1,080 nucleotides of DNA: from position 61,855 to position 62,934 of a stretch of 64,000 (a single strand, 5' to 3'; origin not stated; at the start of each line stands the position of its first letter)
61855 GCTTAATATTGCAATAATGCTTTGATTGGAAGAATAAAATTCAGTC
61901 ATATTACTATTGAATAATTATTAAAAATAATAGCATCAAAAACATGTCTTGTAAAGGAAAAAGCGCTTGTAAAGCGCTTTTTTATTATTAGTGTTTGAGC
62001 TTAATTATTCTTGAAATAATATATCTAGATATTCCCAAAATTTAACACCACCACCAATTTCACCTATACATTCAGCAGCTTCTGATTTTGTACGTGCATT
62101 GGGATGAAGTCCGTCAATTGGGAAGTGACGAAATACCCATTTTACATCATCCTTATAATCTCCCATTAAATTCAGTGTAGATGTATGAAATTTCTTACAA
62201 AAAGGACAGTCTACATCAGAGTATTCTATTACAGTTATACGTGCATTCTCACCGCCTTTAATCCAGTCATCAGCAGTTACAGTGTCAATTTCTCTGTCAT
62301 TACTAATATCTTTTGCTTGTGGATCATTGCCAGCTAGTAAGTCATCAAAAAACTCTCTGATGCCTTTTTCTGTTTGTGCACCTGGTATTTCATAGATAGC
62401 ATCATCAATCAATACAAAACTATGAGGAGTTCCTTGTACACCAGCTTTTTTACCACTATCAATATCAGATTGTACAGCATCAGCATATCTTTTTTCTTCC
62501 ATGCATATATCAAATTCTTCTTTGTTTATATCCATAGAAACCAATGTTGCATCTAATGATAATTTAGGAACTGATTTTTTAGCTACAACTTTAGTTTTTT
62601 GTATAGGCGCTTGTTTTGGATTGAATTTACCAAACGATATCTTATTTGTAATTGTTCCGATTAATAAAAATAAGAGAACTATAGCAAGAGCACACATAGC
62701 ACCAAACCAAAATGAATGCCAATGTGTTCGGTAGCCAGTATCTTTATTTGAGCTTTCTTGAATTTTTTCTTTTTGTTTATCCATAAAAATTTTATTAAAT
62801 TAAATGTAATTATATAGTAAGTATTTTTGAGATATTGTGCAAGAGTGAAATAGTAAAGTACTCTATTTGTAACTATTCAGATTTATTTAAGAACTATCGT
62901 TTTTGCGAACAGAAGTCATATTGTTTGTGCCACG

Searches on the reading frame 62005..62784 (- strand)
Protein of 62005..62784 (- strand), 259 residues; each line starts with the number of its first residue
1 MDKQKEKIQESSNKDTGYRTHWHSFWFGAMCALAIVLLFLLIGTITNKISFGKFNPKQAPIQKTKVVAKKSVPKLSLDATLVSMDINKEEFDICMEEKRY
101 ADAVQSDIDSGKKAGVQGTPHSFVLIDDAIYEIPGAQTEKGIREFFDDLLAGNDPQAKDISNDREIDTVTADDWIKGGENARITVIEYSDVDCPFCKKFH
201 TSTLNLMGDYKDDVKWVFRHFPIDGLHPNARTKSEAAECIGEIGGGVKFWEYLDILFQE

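Call 24: search_protein_families(library=pfam, proteins=[window:62005-62784:-], max_evalue=0.001)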
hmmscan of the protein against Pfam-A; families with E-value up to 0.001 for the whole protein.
window:62005-62784:- (259 aa): 3 families
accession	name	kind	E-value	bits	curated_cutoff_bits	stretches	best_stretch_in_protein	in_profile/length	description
PF13462.12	Thioredoxin_4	-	1.2e-18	68.3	23.2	2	173-258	5-88/165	Thioredoxin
PF01323.26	DSBA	-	3.1e-13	50.4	25.6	2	184-228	1-44/191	DSBA-like thioredoxin domain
PF13098.12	Thioredoxin_2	-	4.5e-09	37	27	1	179-240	3-51/104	Thioredoxin-like domain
